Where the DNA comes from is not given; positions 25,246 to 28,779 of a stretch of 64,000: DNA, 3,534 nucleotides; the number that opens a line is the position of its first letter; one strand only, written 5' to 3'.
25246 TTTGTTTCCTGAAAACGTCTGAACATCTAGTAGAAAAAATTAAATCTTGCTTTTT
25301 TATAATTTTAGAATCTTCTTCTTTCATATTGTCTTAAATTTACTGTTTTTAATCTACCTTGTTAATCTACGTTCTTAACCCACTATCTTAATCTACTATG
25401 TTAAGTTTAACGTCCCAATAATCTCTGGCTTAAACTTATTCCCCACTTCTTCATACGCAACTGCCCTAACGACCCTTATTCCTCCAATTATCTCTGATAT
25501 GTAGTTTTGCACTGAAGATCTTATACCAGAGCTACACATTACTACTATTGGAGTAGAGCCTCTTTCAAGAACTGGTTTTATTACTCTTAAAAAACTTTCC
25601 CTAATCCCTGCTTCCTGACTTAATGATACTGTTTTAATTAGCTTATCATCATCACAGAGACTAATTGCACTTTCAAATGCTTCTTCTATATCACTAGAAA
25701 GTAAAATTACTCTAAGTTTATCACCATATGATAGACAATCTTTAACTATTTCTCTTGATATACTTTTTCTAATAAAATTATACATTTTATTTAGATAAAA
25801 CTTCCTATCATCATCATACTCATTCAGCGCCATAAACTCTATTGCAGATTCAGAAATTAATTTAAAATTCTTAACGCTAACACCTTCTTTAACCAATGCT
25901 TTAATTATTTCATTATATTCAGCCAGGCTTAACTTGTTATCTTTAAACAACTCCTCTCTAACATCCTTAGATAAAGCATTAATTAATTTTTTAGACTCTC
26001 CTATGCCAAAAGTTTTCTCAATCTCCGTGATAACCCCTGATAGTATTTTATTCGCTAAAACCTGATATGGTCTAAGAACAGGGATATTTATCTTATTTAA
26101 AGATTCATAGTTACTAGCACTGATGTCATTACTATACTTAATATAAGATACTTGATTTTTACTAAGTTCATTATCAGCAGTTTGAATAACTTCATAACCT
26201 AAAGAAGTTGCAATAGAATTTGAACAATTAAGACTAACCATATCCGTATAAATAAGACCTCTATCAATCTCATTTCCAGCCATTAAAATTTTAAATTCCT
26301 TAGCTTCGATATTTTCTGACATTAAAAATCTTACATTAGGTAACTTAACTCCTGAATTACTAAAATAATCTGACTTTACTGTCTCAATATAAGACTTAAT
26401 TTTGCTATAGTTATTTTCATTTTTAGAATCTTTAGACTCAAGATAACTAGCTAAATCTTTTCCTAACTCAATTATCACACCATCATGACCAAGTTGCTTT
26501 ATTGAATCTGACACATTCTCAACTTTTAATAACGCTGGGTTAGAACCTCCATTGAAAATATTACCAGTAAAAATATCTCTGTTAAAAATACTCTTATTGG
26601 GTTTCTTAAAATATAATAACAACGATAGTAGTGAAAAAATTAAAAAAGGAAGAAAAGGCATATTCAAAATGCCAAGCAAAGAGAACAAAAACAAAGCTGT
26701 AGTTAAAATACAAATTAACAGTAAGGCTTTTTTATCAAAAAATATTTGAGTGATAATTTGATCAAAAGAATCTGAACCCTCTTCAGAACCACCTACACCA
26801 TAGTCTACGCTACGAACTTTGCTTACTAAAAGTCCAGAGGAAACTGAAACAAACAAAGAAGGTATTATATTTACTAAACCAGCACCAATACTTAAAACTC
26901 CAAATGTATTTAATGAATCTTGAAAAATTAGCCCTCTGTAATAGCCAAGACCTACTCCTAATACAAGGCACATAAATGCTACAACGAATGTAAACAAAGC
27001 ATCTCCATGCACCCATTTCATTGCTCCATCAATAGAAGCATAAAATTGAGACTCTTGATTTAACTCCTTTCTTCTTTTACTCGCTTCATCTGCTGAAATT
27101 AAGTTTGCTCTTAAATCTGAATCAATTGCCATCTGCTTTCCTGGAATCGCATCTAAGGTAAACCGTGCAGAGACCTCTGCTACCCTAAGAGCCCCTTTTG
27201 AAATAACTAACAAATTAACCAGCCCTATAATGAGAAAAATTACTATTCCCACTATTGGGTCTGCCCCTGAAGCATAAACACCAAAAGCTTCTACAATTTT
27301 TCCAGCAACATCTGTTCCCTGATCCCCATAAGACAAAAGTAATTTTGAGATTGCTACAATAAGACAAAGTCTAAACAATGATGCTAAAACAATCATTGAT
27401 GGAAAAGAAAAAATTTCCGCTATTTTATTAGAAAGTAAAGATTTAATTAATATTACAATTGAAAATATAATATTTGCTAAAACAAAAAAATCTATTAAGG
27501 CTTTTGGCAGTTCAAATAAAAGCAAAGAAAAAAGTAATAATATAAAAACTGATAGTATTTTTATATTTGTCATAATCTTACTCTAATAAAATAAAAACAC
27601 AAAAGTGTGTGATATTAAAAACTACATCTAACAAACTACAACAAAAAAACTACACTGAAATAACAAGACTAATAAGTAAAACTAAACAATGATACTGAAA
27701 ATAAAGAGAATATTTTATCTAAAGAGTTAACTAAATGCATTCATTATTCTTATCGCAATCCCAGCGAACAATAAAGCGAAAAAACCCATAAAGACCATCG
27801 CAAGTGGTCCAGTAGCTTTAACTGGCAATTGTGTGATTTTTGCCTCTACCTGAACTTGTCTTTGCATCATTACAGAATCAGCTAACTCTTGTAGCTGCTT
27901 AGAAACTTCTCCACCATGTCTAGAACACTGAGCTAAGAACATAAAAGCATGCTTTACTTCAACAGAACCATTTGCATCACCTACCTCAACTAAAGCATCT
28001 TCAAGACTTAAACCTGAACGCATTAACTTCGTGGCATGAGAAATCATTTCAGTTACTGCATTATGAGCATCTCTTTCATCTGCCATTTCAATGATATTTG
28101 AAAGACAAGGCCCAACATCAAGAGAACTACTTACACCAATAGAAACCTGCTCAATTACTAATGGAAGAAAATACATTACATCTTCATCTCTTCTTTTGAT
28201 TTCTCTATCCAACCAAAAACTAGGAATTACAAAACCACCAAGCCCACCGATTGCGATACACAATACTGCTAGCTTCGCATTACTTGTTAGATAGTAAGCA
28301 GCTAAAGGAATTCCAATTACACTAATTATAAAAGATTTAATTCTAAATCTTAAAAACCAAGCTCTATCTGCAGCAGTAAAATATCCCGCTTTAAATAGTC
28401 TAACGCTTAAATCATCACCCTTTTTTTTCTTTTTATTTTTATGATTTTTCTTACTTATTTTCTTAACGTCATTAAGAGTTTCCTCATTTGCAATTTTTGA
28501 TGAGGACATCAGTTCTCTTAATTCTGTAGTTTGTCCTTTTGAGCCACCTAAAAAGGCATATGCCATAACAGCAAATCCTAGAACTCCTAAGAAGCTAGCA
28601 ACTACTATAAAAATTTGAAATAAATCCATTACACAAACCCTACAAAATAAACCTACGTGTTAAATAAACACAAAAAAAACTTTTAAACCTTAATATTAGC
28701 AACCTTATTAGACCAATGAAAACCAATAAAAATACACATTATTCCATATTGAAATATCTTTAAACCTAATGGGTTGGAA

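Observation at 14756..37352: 23-gene co-directional block joining a minimal, secretin-less and ATPase-less T3SS core to a secretin-less Tad pilus and Hanks kinase/FHA/PP2C signalling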

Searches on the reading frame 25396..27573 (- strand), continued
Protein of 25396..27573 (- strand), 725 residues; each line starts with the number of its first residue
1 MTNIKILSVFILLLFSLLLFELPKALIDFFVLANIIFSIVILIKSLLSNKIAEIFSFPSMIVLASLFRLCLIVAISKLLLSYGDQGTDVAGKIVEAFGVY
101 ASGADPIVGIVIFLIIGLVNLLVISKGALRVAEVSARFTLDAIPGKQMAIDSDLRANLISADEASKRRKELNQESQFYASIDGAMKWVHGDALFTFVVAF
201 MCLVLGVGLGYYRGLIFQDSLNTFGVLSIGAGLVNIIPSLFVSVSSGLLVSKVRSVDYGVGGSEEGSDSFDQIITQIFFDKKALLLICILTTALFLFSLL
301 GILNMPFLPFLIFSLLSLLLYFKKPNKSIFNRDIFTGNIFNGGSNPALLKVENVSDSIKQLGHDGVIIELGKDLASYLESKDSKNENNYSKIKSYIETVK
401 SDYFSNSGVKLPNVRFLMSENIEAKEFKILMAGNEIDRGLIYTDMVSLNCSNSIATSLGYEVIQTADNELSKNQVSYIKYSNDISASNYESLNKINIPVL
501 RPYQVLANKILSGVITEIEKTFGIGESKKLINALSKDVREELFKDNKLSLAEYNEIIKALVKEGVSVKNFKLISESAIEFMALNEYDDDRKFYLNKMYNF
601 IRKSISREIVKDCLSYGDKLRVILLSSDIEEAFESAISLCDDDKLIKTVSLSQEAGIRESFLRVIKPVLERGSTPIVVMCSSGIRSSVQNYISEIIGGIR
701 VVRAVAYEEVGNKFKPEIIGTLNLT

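Call 36: get_annotated_region(hit=H2, flank=2500)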
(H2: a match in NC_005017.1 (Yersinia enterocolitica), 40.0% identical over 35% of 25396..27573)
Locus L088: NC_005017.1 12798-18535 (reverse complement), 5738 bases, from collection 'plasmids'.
description: Yersinia enterocolitica plasmid pYVe8081, complete sequence
organism: Yersinia enterocolitica (NCBI taxid 630)
taxonomy: Bacteria; Pseudomonadota; Gammaproteobacteria; Enterobacterales; Yersiniaceae; Yersinia; Yersinia enterocolitica
host: -; source: -; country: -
typing (MOB-suite, as given by PLSDB): non-mobilizable; replicon IncFII,rep_cluster_645
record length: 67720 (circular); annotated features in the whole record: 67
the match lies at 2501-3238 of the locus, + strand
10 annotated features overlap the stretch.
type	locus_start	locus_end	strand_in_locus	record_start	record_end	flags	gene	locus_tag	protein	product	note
CDS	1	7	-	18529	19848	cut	yscN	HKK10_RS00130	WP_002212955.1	SctN family type III secretion system ATPase YscN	-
CDS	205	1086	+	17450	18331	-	yopN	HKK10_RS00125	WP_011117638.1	SctW family type III secretion system gatekeeper subunit YopN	-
CDS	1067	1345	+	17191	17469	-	tyeA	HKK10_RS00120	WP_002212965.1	type III secretion system gatekeeper subunit TyeA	-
CDS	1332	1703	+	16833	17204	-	sycN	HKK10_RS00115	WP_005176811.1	type III secretion chaperone SycN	-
CDS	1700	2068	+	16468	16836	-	yscX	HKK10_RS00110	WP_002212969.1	type III secretion system protein YscX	-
CDS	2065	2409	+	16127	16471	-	yscY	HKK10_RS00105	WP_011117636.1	type III secretion system chaperone YscY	-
CDS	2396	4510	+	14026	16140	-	lcrD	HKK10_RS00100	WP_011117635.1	SctV family type III secretion system export apparatus subunit LcrD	-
CDS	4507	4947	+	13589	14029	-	lcrR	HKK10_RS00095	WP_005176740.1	type III secretion system chaperone LcrR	-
CDS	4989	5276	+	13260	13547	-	lcrG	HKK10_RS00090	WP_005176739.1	type III secretion system chaperone LcrG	-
CDS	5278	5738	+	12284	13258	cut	lcrV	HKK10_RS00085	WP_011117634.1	type III secretion system needle tip protein LcrV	-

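Call 37: get_annotated_region(hit=H22, flank=2500)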
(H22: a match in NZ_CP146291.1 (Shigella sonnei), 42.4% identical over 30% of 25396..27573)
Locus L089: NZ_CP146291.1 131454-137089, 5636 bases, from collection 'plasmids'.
description: Shigella sonnei strain R15.3427 plasmid unnamed1, complete sequence
organism: Shigella sonnei (NCBI taxid 624)
taxonomy: Bacteria; Pseudomonadota; Gammaproteobacteria; Enterobacterales; Enterobacteriaceae; Shigella; Shigella sonnei
host: -; source: -; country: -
typing (MOB-suite, as given by PLSDB): conjugative; replicon IncFIA,IncFIC; relaxase MOBF,MOBF,MOBP; mating-pair formation MPF_Unknown
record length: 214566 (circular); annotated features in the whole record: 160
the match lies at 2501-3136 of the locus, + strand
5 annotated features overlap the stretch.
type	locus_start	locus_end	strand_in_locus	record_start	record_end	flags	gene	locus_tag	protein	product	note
CDS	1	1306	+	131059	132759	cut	mxiD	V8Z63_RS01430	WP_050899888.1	type III secretion system secretin MxiD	-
CDS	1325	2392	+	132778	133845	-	mxiC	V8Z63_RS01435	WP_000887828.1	type III secretion system gatekeeper subunit MxiC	-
CDS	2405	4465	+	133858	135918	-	mxiA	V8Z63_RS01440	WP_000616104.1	type III secretion system export apparatus protein MxiA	-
CDS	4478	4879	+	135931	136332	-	spa15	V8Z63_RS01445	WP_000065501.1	type III secretion system chaperone Spa15/SpaK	-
CDS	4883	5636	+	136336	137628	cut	spaL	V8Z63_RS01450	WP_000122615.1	type III secretion system ATPase SpaL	-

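Call 38: get_annotated_region(hit=H7, flank=2500)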
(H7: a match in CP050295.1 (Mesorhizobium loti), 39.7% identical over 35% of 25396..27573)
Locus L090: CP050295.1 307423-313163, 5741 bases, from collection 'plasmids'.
description: Mesorhizobium loti strain 582 plasmid p_1, complete sequence
organism: Mesorhizobium loti (NCBI taxid 381)
taxonomy: Bacteria; Pseudomonadota; Alphaproteobacteria; Hyphomicrobiales; Phyllobacteriaceae; Mesorhizobium; Mesorhizobium loti
host: -; source: Oxytropis kamtschatica,cell culture,root nodule; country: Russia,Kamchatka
typing (MOB-suite, as given by PLSDB): non-mobilizable; mating-pair formation MPF_T
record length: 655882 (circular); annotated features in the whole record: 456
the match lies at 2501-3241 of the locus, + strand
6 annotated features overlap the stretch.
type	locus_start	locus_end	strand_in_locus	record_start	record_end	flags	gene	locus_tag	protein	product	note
CDS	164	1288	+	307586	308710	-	sctW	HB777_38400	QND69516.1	type III secretion system gatekeeper subunit SctW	-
CDS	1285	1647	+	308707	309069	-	-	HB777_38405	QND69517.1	hypothetical protein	-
CDS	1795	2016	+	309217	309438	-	-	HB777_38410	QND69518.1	hypothetical protein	-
CDS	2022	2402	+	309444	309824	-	-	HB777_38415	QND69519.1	hypothetical protein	-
CDS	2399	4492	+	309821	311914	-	sctV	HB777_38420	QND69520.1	type III secretion system export apparatus subunit SctV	-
CDS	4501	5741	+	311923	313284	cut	sctD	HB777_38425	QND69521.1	type III secretion system inner membrane ring subunit SctD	-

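Call 39: get_annotated_region(hit=H37, flank=2500)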
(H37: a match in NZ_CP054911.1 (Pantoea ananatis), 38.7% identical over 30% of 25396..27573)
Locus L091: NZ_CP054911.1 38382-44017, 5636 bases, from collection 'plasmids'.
description: Pantoea ananatis strain FDAARGOS_680 plasmid unnamed3, complete sequence
organism: Pantoea ananatis (NCBI taxid 553)
taxonomy: Bacteria; Pseudomonadota; Gammaproteobacteria; Enterobacterales; Erwiniaceae; Pantoea; Pantoea ananatis
host: -; source: -; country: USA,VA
typing (MOB-suite, as given by PLSDB): non-mobilizable; replicon rep_cluster_1441
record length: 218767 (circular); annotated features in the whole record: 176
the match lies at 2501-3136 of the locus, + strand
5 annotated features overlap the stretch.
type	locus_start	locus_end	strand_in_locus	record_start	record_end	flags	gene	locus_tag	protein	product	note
CDS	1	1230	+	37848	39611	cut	sctC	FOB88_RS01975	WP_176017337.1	type III secretion system outer membrane ring subunit SctC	-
CDS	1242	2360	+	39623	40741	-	sctW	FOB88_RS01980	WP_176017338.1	type III secretion system gatekeeper subunit SctW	GO:0050709 - negative regulation of protein secretion [Evidence IEA]; GO:0030254 - protein secretion by the type III ...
CDS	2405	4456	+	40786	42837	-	-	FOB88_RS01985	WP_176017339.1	EscV/YscV/HrcV family type III secretion system export apparatus protein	-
CDS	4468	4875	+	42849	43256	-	-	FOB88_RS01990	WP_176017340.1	hypothetical protein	-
CDS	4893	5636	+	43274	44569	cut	sctN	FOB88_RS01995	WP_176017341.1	type III secretion system ATPase SctN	-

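Call 40: get_annotated_region(hit=H29, flank=2500)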
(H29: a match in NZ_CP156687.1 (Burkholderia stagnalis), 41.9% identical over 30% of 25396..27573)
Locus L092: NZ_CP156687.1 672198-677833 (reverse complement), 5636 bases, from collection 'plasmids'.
description: Burkholderia stagnalis strain YJ-2 plasmid plas2, complete sequence
organism: Burkholderia stagnalis (NCBI taxid 1503054)
taxonomy: Bacteria; Pseudomonadota; Betaproteobacteria; Burkholderiales; Burkholderiaceae; Burkholderia; Burkholderia stagnalis
host: -; source: Bacterial cells,soils collected in Guangdong Province, China; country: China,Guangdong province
typing (MOB-suite, as given by PLSDB): non-mobilizable
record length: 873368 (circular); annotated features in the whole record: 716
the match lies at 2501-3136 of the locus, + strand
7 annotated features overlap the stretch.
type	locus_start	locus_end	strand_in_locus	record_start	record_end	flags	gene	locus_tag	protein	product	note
CDS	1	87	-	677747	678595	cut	sctJ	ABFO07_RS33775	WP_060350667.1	type III secretion system inner membrane ring lipoprotein SctJ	GO:0030254 - protein secretion by the type III secretion system [Evidence IEA]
CDS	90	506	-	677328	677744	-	-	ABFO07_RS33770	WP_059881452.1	type III secretion protein HrpB2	GO:0030254 - protein secretion by the type III secretion system [Evidence IEA]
CDS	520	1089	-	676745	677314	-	-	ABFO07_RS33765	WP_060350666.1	HrpB1 family type III secretion system apparatus protein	-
CDS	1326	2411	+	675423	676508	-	sctU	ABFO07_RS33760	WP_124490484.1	type III secretion system export apparatus subunit SctU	GO:0030254 - protein secretion by the type III secretion system [Evidence IEA]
CDS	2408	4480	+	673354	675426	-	sctV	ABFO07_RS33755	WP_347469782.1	type III secretion system export apparatus subunit SctV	GO:0009306 - protein secretion [Evidence IEA]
CDS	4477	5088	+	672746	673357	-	sctP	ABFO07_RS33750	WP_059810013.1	type III secretion system protein SctP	-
CDS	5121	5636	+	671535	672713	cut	sctQ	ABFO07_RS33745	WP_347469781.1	type III secretion system cytoplasmic ring protein SctQ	GO:0030254 - protein secretion by the type III secretion system [Evidence IEA]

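Call 68: find_encoding_contigs(protein=P0009, flank=10000, max_places=1)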
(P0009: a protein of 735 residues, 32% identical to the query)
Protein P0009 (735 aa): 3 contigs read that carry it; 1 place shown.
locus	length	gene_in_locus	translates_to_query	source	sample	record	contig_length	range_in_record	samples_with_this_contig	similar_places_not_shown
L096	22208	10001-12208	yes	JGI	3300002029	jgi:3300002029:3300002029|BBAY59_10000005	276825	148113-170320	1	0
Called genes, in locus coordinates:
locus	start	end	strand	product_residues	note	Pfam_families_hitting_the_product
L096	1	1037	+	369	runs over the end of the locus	-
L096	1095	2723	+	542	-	PF00069:Pkinase, PF07714:PK_Tyr_Ser-Thr, PF03109:ABC1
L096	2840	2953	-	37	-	-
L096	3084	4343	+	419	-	PF13614:AAA_31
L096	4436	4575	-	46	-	-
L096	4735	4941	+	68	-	-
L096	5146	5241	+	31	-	-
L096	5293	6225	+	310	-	PF16976:RcpC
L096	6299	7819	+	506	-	PF00437:T2SSE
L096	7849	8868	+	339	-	PF00482:T2SSF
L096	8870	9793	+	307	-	PF00482:T2SSF (weak)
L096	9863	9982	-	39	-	-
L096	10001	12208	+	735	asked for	PF00771:FHIPEP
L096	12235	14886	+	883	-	PF00069:Pkinase (weak), PF13646:HEAT_2 (faint)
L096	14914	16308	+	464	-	PF16697:Yop-YscD_cpl (weak), PF00498:FHA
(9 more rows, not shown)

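Call 69: find_encoding_contigs(protein=P0008, flank=10000, max_places=1)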
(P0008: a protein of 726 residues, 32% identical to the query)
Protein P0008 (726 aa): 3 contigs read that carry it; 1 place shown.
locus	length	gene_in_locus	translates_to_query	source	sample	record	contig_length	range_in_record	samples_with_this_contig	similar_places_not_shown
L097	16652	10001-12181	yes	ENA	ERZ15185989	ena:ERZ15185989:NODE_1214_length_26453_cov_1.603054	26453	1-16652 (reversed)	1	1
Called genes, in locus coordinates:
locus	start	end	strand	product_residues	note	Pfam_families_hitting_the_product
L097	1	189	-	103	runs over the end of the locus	-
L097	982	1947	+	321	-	PF13672:PP2C_2, PF00481:PP2C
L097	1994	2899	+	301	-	-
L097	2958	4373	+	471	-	PF00069:Pkinase, PF07714:PK_Tyr_Ser-Thr, PF03109:ABC1 (weak)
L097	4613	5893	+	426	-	PF13614:AAA_31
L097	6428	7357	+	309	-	PF16976:RcpC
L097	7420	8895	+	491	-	PF13191:AAA_16 (faint), PF00437:T2SSE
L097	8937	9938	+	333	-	PF00482:T2SSF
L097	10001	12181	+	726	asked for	PF00771:FHIPEP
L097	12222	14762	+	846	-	PF00069:Pkinase (faint), PF13646:HEAT_2 (weak)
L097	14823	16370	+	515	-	PF16697:Yop-YscD_cpl (faint), PF00498:FHA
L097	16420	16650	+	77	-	?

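Call 86: search_protein_representatives(alignment_id=A1)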
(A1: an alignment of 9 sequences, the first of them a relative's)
Query: 9 sequences, 726 profile positions. Proteins with E-value up to 0.001 (for the whole library): 10648; up to 1e-10: 6727; up to 1e-30: 2832. The best 150 are listed.
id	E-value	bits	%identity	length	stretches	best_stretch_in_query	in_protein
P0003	0.0e+00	1055.3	-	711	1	17-726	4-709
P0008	0.0e+00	1040.9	-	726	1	3-726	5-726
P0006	0.0e+00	1032.0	-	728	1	2-726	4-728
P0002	0.0e+00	1027.6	-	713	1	20-726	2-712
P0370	1.6e-279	945.8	-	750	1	2-726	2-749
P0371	1.2e-262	890.0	-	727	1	19-725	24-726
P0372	1.0e-261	887.0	-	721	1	21-726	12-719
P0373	4.1e-260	881.6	-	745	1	19-726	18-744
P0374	4.5e-256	868.3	-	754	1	4-726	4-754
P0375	3.1e-253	858.9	-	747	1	5-726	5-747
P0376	8.8e-250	847.5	-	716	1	16-725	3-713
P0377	6.0e-246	834.8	-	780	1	9-725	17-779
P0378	2.4e-245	832.8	-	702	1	5-725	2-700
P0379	1.2e-242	823.9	-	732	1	3-725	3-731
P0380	1.2e-240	817.2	-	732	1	2-726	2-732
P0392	6.2e-205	699.2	-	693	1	21-725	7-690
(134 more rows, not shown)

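Call 88: find_encoding_contigs(protein=P0392, flank=10000, max_places=1)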
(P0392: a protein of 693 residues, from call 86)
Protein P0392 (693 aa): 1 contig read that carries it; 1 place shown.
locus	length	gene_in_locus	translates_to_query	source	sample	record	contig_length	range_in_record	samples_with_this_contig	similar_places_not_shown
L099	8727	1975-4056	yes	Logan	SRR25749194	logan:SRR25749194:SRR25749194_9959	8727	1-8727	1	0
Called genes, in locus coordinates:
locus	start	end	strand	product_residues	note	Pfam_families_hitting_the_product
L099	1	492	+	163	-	?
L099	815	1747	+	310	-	PF00482:T2SSF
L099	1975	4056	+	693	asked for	PF00771:FHIPEP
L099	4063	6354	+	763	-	PF00069:Pkinase (weak), PF13646:HEAT_2 (faint)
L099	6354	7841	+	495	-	PF00498:FHA, PF16697:Yop-YscD_cpl (weak), PF00498:FHA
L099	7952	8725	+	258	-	?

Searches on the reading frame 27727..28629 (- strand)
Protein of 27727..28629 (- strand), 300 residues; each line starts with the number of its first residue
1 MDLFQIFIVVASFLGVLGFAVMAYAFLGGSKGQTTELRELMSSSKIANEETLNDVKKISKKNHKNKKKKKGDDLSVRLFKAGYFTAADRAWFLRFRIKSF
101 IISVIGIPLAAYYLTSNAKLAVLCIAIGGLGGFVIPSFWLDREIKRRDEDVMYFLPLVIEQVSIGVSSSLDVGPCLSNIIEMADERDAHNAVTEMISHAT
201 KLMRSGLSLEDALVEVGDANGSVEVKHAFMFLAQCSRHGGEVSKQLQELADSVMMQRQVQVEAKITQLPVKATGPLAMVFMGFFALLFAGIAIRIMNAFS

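Call 3: search_protein_families(library=pfam, proteins=[window:27727-28629:-], max_evalue=0.01)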
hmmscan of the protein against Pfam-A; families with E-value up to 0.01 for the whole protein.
window:27727-28629:- (300 aa): 1 family
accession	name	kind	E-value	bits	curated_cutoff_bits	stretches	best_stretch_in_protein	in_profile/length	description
PF00482.28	T2SSF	-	4.2e-09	36.9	25.2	1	176-288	15-123/125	Type II secretion system (T2SS), protein F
